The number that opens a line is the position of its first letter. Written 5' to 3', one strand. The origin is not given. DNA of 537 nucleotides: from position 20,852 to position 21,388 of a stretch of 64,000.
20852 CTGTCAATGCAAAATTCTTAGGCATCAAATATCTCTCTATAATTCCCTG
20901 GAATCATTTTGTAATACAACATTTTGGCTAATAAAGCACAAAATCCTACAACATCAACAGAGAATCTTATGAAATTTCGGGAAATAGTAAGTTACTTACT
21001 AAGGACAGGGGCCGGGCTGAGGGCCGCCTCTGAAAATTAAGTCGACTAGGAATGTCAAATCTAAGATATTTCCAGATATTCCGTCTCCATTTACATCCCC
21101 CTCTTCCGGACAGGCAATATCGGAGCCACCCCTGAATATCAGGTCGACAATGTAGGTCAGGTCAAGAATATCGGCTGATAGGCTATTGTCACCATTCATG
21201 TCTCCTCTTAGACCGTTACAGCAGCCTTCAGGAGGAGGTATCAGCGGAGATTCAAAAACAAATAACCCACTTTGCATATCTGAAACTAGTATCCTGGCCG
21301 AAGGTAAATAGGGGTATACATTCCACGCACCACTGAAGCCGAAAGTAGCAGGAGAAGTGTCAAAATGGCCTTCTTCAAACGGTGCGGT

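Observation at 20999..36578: Strictly C-terminal, largely Cys-framed tandem dockerin-like module shared by six different secreted proteins: a candidate surface-assembly or sorting system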

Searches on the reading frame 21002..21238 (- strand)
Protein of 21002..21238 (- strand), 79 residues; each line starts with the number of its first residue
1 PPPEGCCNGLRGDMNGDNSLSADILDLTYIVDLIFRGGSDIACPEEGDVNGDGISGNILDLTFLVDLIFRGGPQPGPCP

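Call 9: find_homologous_proteins(query=A1, max_evalue=0.001)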
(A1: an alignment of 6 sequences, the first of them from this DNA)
Query A1 (6 sequences) (76 aa, profile of the alignment): 179 proteins with E <= 0.001 among 1212 candidates; the best 120 are listed.
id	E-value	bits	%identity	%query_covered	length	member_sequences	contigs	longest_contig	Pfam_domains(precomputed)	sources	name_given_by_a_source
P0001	1.8e-30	122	70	96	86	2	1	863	PF00404.25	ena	-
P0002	4.2e-30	121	68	99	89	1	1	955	-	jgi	jgi:hypothetical protein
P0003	5.2e-30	121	66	100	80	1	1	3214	-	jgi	jgi:hypothetical protein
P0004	1.3e-29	120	70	96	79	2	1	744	-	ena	-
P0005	1.9e-29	119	69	92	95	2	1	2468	-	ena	-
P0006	4.6e-29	118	66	96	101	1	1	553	-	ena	-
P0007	5.0e-29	118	67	96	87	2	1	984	-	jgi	jgi:hypothetical protein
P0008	7.5e-29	117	68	97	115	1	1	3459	-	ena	-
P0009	8.4e-29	117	62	97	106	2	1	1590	-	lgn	-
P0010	1.6e-28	116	66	96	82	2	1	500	-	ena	-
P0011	2.5e-28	116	85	99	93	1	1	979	-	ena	-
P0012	3.6e-28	115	65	97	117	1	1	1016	PF07452.18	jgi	jgi:hypothetical protein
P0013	4.8e-28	115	60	97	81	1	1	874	-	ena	-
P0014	5.7e-28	114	72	97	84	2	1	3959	-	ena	-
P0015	1.3e-27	113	64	97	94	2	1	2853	-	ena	-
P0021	1.1e-26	110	64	95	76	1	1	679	PF00404.25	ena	-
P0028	7.1e-26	108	66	97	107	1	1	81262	-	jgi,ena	-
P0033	2.0e-25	106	56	96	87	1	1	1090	PF00404.25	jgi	-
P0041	7.5e-25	104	64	99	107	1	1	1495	PF00404.25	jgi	-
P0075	1.0e-20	91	54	97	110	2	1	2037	PF00404.25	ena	-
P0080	3.6e-20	89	56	87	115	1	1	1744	PF00404.25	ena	-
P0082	7.8e-20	88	59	87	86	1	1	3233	PF00404.25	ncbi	ncbi:MAG: dockerin type I repeat-containing protein, partial [Candidatus Zixiibacteriota bacterium]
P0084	3.2e-19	86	62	88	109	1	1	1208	PF00404.25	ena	-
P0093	6.3e-18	82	61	74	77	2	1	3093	PF00404.25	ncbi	-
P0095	2.8e-17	80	50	89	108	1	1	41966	PF00404.25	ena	-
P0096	5.2e-17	79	44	96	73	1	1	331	PF00404.25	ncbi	-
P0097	5.3e-17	79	56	89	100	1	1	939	PF00404.25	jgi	jgi:hypothetical protein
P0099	5.7e-16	76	44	87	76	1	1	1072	PF00404.25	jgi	jgi:cyclopropane fatty-acyl-phospholipid synthase-like methyltransferase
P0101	1.4e-15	75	48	87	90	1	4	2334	PF00404.25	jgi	jgi:hypothetical protein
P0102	3.2e-15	74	50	97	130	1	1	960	PF00404.25,PF13517.13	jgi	jgi:hypothetical protein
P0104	4.2e-15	73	50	84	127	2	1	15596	PF00404.25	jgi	-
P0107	2.2e-14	71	44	87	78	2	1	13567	PF00404.25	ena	-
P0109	5.4e-14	70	43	95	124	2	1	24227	PF00404.25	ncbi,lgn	-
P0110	6.5e-14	69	44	84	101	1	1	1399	PF00404.25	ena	-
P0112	1.5e-13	68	39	84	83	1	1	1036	PF00404.25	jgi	-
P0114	1.8e-13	68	42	84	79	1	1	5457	PF00404.25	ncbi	-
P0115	2.5e-13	68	36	95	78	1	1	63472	PF00404.25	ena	-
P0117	3.7e-13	67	36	84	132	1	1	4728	PF00404.25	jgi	jgi:hypothetical protein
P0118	4.1e-13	67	41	88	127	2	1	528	PF00404.25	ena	-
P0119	5.3e-13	66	41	84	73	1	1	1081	PF00404.25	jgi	jgi:hypothetical protein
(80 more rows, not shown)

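Call 10: search_solved_structures(query=A1, max_evalue=1, show_alignments=3)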
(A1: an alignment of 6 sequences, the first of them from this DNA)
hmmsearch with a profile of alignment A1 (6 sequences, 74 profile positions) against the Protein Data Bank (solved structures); distinct sequences matched with E-value up to 1: 23.
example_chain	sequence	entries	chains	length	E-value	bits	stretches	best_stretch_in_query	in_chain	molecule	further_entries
4fl4_A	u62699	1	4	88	8.9e-06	28.8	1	7-65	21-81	Glycoside hydrolase family 9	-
1daq_A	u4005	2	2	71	0.0001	25.4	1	7-63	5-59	ENDOGLUCANASE SS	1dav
2mte_A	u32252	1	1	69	0.00011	25.4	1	7-63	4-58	Cellulose 1,4-beta-cellobiosidase (reducing end) CelS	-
4cj0_A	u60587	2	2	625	0.00028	24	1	7-64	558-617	ENDOGLUCANASE D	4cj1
1clc_A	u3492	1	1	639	0.00029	24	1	7-64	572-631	ENDOGLUCANASE CELD; EC: 3.2.1.4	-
2y3n_B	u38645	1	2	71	0.0014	21.8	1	6-59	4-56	CELLULOSOMAL FAMILY-48 PROCESSIVE GLYCOSIDE HYDROLASE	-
9qfa_A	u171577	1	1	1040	0.0019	21.4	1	8-65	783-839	Ruminococcus bromii Amy12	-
2vn5_B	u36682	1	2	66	0.0024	21.1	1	8-59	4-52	ENDOGLUCANASE A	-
3ul4_B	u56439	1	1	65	0.0025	21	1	7-63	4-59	Cellulosome enzyme, dockerin type I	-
5lxv_B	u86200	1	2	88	0.0056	19.8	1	6-58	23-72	Carbohydrate-binding protein WP_009985128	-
2ccl_B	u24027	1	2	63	0.015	18.5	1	9-60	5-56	ENDO-1,4-BETA-XYLANASE Y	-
1ohz_B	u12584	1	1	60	0.021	18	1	9-60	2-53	ENDO-1,4-BETA-XYLANASE Y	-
2yik_A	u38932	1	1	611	0.033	17.4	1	8-59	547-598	ENDOGLUCANASE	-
2vn6_B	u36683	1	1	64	0.035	17.3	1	8-59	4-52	ENDOGLUCANASE A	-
6kg9_A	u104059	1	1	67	0.037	17.2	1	3-61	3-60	And cellulose-binding endoglucanase family 9 CelL ortholog dockerin domain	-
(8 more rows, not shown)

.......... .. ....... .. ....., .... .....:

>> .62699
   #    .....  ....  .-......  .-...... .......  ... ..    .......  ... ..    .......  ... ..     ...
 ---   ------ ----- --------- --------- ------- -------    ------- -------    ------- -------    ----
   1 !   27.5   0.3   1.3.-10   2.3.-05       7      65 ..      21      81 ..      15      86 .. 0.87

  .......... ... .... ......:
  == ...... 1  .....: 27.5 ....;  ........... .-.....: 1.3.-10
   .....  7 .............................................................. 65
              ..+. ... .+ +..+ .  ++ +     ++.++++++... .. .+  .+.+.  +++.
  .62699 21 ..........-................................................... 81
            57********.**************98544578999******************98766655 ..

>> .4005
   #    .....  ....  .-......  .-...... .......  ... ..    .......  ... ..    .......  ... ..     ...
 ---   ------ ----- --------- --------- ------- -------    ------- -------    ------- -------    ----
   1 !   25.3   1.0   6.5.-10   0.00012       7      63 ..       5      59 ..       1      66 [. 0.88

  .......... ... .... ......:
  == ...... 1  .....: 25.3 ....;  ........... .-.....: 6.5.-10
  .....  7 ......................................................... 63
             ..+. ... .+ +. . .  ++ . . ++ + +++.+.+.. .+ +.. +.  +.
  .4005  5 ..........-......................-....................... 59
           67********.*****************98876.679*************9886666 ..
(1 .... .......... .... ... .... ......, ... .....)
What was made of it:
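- Closest known: Type-I dockerin modules of clostridial cellulosomes. Different: The helix signature is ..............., where clostridial dockerins have S-T...K-R recognition pairs (alignment in call 10).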

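Call 21: find_encoding_contigs(protein=P0028, flank=10000, max_places=3)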
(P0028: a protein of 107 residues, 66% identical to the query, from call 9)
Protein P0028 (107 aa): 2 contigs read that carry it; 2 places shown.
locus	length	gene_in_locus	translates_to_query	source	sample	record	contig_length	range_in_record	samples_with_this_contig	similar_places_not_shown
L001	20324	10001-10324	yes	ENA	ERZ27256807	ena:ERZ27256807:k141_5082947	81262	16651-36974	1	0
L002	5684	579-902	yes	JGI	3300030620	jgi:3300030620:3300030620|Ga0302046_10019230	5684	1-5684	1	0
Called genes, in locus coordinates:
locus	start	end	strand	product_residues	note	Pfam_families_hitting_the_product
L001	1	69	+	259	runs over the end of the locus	PF00005:ABC_tran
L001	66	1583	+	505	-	PF00528:BPD_transp_1, PF04069:OpuAC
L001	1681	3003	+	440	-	PF12867:DinB_2, PF03781:FGE-sulfatase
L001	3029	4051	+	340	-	PF10017:Methyltransf_33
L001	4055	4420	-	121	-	-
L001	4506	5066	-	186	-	PF07609:DUF1572, PF04978:MST (weak), PF12867:DinB_2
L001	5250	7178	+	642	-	PF13517:FG-GAP_3, PF07593:UnbV_ASPIC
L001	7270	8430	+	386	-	PF06580:His_kinase, PF02518:HATPase_c (weak)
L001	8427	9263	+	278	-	PF00072:Response_reg, PF04397:LytTR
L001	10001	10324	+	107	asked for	-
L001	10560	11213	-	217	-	PF04263:TPK_catalytic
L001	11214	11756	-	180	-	PF00834:Ribul_P_3_epim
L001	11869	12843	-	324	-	PF08331:QueG_DUF1730, PF13484:Fer4_16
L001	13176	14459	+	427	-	PF00202:Aminotran_3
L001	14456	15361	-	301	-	PF00892:EamA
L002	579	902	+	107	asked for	-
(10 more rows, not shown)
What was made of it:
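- Tried and rejected: Uninformative (call 21).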

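Call 25: find_related_loci(query=A1, collection=genome_contigs, flank=10000)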
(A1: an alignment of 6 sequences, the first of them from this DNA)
Query A1 (76 aa) in genome_contigs; peptide patterns used: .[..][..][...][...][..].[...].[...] (x = any residue, [..] = any of these).
270 stretches matched a pattern; 134 encode a relative of the query (tblastn E <= 1e-3); the best 80 are kept; 74 distinct loci.
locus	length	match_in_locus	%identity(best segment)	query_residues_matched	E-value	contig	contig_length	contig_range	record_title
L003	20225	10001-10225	85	2-76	5e-40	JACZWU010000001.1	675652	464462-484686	MAG: Candidatus Zixiibacteriota bacterium isolate B21T1B10 B21T1B10_NODE1, whole genome shotgun sequence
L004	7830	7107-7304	85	2-67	1e-34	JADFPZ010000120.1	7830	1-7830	MAG: Candidatus Zixiibacteriota bacterium isolate B77T1B8 B77T1B8_NODE19822, whole genome shotgun sequence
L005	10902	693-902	89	2-71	2e-34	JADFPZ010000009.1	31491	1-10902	MAG: Candidatus Zixiibacteriota bacterium isolate B77T1B8 B77T1B8_NODE2084, whole genome shotgun sequence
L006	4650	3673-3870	83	2-67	2e-33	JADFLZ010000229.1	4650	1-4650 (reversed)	MAG: Candidatus Zixiibacteriota bacterium isolate B55T3L14 B55T3L14_NODE20777, whole genome shotgun sequence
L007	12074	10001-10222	68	1-75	1e-30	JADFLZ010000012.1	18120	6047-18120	MAG: Candidatus Zixiibacteriota bacterium isolate B55T3L14 B55T3L14_NODE1875, whole genome shotgun sequence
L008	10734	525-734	73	2-71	5e-29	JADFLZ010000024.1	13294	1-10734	MAG: Candidatus Zixiibacteriota bacterium isolate B55T3L14 B55T3L14_NODE3258, whole genome shotgun sequence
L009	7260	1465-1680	70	3-75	3e-28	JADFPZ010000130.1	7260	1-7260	MAG: Candidatus Zixiibacteriota bacterium isolate B77T1B8 B77T1B8_NODE22140, whole genome shotgun sequence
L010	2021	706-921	68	3-75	4e-28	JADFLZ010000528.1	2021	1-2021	MAG: Candidatus Zixiibacteriota bacterium isolate B55T3L14 B55T3L14_NODE78563, whole genome shotgun sequence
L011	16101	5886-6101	67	3-75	1e-27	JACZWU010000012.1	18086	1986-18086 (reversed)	MAG: Candidatus Zixiibacteriota bacterium isolate B21T1B10 B21T1B10_NODE1576, whole genome shotgun sequence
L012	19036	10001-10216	68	3-75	2e-27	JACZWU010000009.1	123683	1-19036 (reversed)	MAG: Candidatus Zixiibacteriota bacterium isolate B21T1B10 B21T1B10_NODE37, whole genome shotgun sequence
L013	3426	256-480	71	3-76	2e-27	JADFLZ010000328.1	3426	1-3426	MAG: Candidatus Zixiibacteriota bacterium isolate B55T3L14 B55T3L14_NODE34476, whole genome shotgun sequence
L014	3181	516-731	71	3-75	2e-27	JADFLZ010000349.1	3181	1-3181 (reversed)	MAG: Candidatus Zixiibacteriota bacterium isolate B55T3L14 B55T3L14_NODE38795, whole genome shotgun sequence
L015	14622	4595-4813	68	3-76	2e-27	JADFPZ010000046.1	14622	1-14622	MAG: Candidatus Zixiibacteriota bacterium isolate B77T1B8 B77T1B8_NODE7484, whole genome shotgun sequence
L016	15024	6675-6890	67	3-75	8e-27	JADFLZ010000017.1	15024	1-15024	MAG: Candidatus Zixiibacteriota bacterium isolate B55T3L14 B55T3L14_NODE2626, whole genome shotgun sequence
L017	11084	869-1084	67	3-75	8e-27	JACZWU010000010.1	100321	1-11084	MAG: Candidatus Zixiibacteriota bacterium isolate B21T1B10 B21T1B10_NODE56, whole genome shotgun sequence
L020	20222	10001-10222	65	2-75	9e-27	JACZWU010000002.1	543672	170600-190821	MAG: Candidatus Zixiibacteriota bacterium isolate B21T1B10 B21T1B10_NODE2, whole genome shotgun sequence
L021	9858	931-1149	68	3-76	1e-26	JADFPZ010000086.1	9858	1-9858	MAG: Candidatus Zixiibacteriota bacterium isolate B77T1B8 B77T1B8_NODE13936, whole genome shotgun sequence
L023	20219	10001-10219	65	3-76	2e-26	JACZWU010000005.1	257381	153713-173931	MAG: Candidatus Zixiibacteriota bacterium isolate B21T1B10 B21T1B10_NODE12, whole genome shotgun sequence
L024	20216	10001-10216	70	3-75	2e-26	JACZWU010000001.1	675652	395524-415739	MAG: Candidatus Zixiibacteriota bacterium isolate B21T1B10 B21T1B10_NODE1, whole genome shotgun sequence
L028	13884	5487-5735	68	2-76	2e-26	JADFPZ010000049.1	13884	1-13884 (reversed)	MAG: Candidatus Zixiibacteriota bacterium isolate B77T1B8 B77T1B8_NODE8105, whole genome shotgun sequence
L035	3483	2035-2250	67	3-75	2e-25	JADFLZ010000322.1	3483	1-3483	MAG: Candidatus Zixiibacteriota bacterium isolate B55T3L14 B55T3L14_NODE33554, whole genome shotgun sequence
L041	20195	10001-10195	68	2-67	2e-24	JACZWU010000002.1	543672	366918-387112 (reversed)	MAG: Candidatus Zixiibacteriota bacterium isolate B21T1B10 B21T1B10_NODE2, whole genome shotgun sequence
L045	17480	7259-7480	62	3-75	6e-25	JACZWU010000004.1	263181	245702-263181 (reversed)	MAG: Candidatus Zixiibacteriota bacterium isolate B21T1B10 B21T1B10_NODE11, whole genome shotgun sequence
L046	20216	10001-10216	66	3-75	4e-24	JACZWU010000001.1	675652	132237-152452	MAG: Candidatus Zixiibacteriota bacterium isolate B21T1B10 B21T1B10_NODE1, whole genome shotgun sequence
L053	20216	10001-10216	64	3-75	1e-23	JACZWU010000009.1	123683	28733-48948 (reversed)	MAG: Candidatus Zixiibacteriota bacterium isolate B21T1B10 B21T1B10_NODE37, whole genome shotgun sequence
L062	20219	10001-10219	62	3-75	9e-23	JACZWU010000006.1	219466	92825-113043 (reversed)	MAG: Candidatus Zixiibacteriota bacterium isolate B21T1B10 B21T1B10_NODE13, whole genome shotgun sequence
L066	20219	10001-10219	62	3-76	2e-22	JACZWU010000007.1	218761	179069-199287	MAG: Candidatus Zixiibacteriota bacterium isolate B21T1B10 B21T1B10_NODE15, whole genome shotgun sequence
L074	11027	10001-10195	65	3-76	2e-21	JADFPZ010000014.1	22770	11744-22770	MAG: Candidatus Zixiibacteriota bacterium isolate B77T1B8 B77T1B8_NODE3663, whole genome shotgun sequence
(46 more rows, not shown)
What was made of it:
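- A genome scan confirmed 134 copies, and every locus it returned came from one of four Zixibacteria MAGs (call 25).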

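Call 31: predict_structure(alignment_id=A2)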
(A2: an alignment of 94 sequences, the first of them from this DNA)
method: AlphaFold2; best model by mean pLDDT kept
length: 79 residues; sequences in the alignment: 94
mean_pLDDT: 92.8   pTM: 0.82
mean pLDDT of the five models: 92.8, 92.6, 92.3, 91.4, 90.8
residues with pLDDT >= 90: 66; 70-90: 9; 50-70: 1; < 50: 3
segments of 3 or more residues with pLDDT < 50: 1-3
pLDDT, mean of each block of 10 residues (from residue 1): 71 93 96 98 95 97 98 94
secondary structure, 60 per line:
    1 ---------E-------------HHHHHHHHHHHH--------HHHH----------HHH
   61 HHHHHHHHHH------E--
elements in order: H24-35 H44-47 H58-70
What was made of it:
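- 21002..21223 (-): Module A (aa 666-739), CC...C...C frame. AF2 pLDDT 92.8 (call 31).
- On Dockerin type I (PF00404): AF2 pLDDT 92.8 with helices at 24-35, 44-47 and 58-70 (call 31).
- The AF2 model has pLDDT 92.8 (call 31). AF2 places a beta-bridge between residues 10 and 77, next to C7 and C78 (call 31). The AF2 model is confident (call 31).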

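Call 36: fold_search(model_id=the predicted structure, library=pdb)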
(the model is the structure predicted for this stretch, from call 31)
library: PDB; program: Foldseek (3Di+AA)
matches with E <= 10: 38; with E <= 0.001: 0
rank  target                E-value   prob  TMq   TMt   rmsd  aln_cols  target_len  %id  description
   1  4fl4_A                9.8e-03  1.00  0.66  0.76   2.1        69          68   28  Scaffoldin conformation and dynamics revealed by a ternary complex from the Clostridium thermocellum cellulosome (released 2012-06-27)
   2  2mte_MODEL_1_A        1.4e-02  1.00  0.65  0.73   2.1        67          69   28  Solution structure of Doc48S (released 2014-10-15)
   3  4fl4_D                1.7e-02  1.00  0.64  0.76   2.2        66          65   27  Scaffoldin conformation and dynamics revealed by a ternary complex from the Clostridium thermocellum cellulosome (released 2012-06-27)
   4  4fl4_J                2.4e-02  0.99  0.63  0.73   2.3        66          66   27  Scaffoldin conformation and dynamics revealed by a ternary complex from the Clostridium thermocellum cellulosome (released 2012-06-27)
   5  2ccl_B                2.6e-02  1.00  0.63  0.77   1.9        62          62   29  THE S45A, T46A MUTANT OF THE TYPE I COHESIN-DOCKERIN COMPLEX FROM THE CELLULOSOME OF CLOSTRIDIUM THERMOCELLUM (released 2007-02-13)
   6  4fl4_G                2.8e-02  1.00  0.68  0.78   2.0        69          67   26  Scaffoldin conformation and dynamics revealed by a ternary complex from the Clostridium thermocellum cellulosome (released 2012-06-27)
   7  4dh2_D                3.0e-02  1.00  0.69  0.76   2.1        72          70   26  Crystal structure of Coh-OlpC(Cthe_0452)-Doc435(Cthe_0435) complex: A novel type I Cohesin-Dockerin complex from Clost (released 2012-11-28)
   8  5lxv_B                3.0e-02  0.98  0.59  0.70   2.8        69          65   28  Crystal structure of Ruminococcus flavefaciens scaffoldin C cohesin in complex with a dockerin from an uncharacterized (released 2016-10-19)
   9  6kge_B                3.3e-02  0.96  0.54  0.68   2.9        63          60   27  Crystal structure of CaDoc0917(R16D)-CaCohA2 complex at pH 5.5 (released 2020-07-08)
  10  4dh2_B                4.1e-02  0.99  0.69  0.74   2.1        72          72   26  Crystal structure of Coh-OlpC(Cthe_0452)-Doc435(Cthe_0435) complex: A novel type I Cohesin-Dockerin complex from Clost (released 2012-11-28)
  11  3ul4_B                4.8e-02  0.99  0.61  0.74   2.2        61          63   28  Crystal structure of Coh-OlpA(Cthe_3080)-Doc918(Cthe_0918) complex: A novel type I Cohesin-Dockerin complex from Clost (released 2012-11-28)
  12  2vn6_B                6.4e-02  0.97  0.59  0.71   2.6        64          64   26  The Clostridium cellulolyticum dockerin displays a dual binding mode for its cohesin partner (released 2008-05-13)
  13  4uyq_B                7.5e-02  0.97  0.63  0.67   2.4        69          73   22  High resolution structure of the third cohesin ScaC in complex with the ScaB dockerin with a mutation in the C-termina (released 2015-04-15)
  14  4uyp_B                8.7e-02  0.94  0.62  0.66   2.5        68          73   22  High resolution structure of the third cohesin ScaC in complex with the ScaB dockerin with a mutation in the N-termina (released 2015-04-15)
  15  8x39_B                1.0e-01  0.97  0.67  0.42   2.3        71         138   17  Crystal structure of cellulosomal double-dockerin module of Clo1313_0689 from Clostridium thermocellum (released 2024-04-03)
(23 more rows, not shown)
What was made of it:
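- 21002..21223 (-): Foldseek top 30 hits are all dockerins (call 36).
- On Dockerin type I (PF00404): The top 30 Foldseek PDB hits are all dockerins, rmsd about 2 Å (call 36).
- On Canonical EF-hand pair: Parvalbumin and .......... fold matches have TM of about 0.2 (call 36).
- The top 30 Foldseek PDB matches are all dockerins, with TM 0.6-0.78 and rmsd about 2 Å (call 36).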

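Call 39: search_protein_families(library=pfam, proteins=[L053:2056-4254:+, L045:422-3223:-, L046:5895-7256:+, L062:1716-3668:+, L003:12195-13376:-, L023:3278-7834:-, L017:3460-5217:-, L016:2066-3631:-, L041:16582-17826:+, L021:3391-5436:-], max_evalue=0.01)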
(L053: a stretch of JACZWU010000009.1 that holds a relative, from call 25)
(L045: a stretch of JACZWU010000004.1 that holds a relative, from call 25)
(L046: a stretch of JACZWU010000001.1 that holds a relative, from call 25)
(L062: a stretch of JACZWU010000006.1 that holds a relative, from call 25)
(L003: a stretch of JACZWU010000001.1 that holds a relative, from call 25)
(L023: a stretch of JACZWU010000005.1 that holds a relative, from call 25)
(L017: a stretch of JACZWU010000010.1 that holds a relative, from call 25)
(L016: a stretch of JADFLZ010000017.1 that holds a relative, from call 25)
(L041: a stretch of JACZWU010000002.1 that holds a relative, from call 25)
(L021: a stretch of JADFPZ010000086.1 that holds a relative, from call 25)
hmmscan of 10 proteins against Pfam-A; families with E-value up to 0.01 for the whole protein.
L053:2056-4254:+ (733 aa): 6 families
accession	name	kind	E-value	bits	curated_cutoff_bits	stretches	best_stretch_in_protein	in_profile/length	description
PF00072.30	Response_reg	-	1.9e-29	102.5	30.2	1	28-136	1-109/111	Response regulator receiver domain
PF13185.12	GAF_2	-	2.1e-28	99.7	28.6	1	185-323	2-135/136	GAF domain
PF02518.31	HATPase_c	-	7.2e-26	91.3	26.4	1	623-732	3-110/111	Histidine kinase-, DNA gyrase B-, and HSP90-like ATPase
PF01590.32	GAF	-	9.9e-21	75.1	22.4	1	189-322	4-132/133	GAF domain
PF13492.12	GAF_3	-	2.3e-17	64.1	27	1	189-322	4-126/129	GAF domain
PF00512.31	HisKA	-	1.4e-12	47.9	26.9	1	514-575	2-62/66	His Kinase A (phospho-acceptor) domain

L045:422-3223:- (934 aa): 0 families

L046:5895-7256:+ (454 aa): 1 family
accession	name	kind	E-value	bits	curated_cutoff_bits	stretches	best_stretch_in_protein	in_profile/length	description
PF25296.1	Decapeptide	-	0.0059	16.9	45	0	163-213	20-70/74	Decapeptide repeat region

L062:1716-3668:+ (651 aa): 0 families

L003:12195-13376:- (394 aa): 1 family
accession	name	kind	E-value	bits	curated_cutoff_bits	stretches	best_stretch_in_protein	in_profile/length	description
PF00557.29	Peptidase_M24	-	4.5e-45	154.4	23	1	165-378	2-208/208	Metallopeptidase family M24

L023:3278-7834:- (1519 aa): 4 families
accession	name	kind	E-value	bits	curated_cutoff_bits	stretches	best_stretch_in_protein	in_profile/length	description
PF18962.6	Por_Secre_tail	-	2.1e-09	38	27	1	1439-1516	2-75/75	Secretion system C-terminal sorting domain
PF13860.13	FlgD_ig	-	6.5e-06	26.5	27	1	1451-1506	14-77/79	FlgD Ig-like domain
PF00963.24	Cohesin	-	0.00037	21.2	24.1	1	1049-1106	3-60/139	Cohesin domain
PF24528.1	Ig_ADGRF3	-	0.00044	20.8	27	0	366-382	60-76/91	Adhesion G-protein coupled receptor F3-like, Ig-like domain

L017:3460-5217:- (586 aa): 2 families
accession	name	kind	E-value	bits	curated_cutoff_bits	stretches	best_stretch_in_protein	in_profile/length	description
PF03544.19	TonB_C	-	3.4e-60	200.9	24.6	5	504-580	2-78/79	Gram-negative bacterial TonB protein C-terminal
PF13103.11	TonB_2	-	6.7e-11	42.6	22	1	413-455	22-64/85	TonB C terminal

L016:2066-3631:- (522 aa): 1 family
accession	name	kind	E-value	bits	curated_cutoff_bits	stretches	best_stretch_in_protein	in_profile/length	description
PF00691.25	OmpA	-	3e-19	69.6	27.2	1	419-514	2-98/98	OmpA family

L041:16582-17826:+ (415 aa): 1 family
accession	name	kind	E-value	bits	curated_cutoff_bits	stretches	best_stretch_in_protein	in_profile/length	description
PF00291.31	PALP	-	3.6e-62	210.8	35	1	78-383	1-294/295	Pyridoxal-phosphate dependent enzyme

L021:3391-5436:- (682 aa): 8 families
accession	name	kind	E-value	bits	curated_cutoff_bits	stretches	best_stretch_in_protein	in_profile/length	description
PF13292.11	DXP_synthase_N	-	7.1e-118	393.3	21.2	1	23-297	1-274/274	1-deoxy-D-xylulose-5-phosphate synthase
PF02779.29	Transket_pyr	-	2.9e-42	144.7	27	1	333-497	3-173/174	Transketolase, pyrimidine binding domain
PF02780.25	Transketolase_C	-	5.9e-29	100.9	25.9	1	510-629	1-122/124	Transketolase, C-terminal domain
PF00676.26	E1_dh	-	6.2e-06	25.8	22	1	127-200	97-168/300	Dehydrogenase E1 component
PF00456.26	Transketolase_N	-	5.9e-05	22.6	22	1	153-243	142-228/334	Transketolase, thiamine diphosphate binding domain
PF17147.9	PFOR_II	-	8.7e-05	23.3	27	1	520-583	2-65/102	Pyruvate:ferredoxin oxidoreductase core domain II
PF02775.26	TPP_enzyme_C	-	0.00032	21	21.9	1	127-195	22-84/151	Thiamine pyrophosphate enzyme, C-terminal TPP binding domain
PF22613.1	Transketolase_C_1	-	0.00085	20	27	1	517-553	10-46/113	Transketolase-like TK C-terminal domain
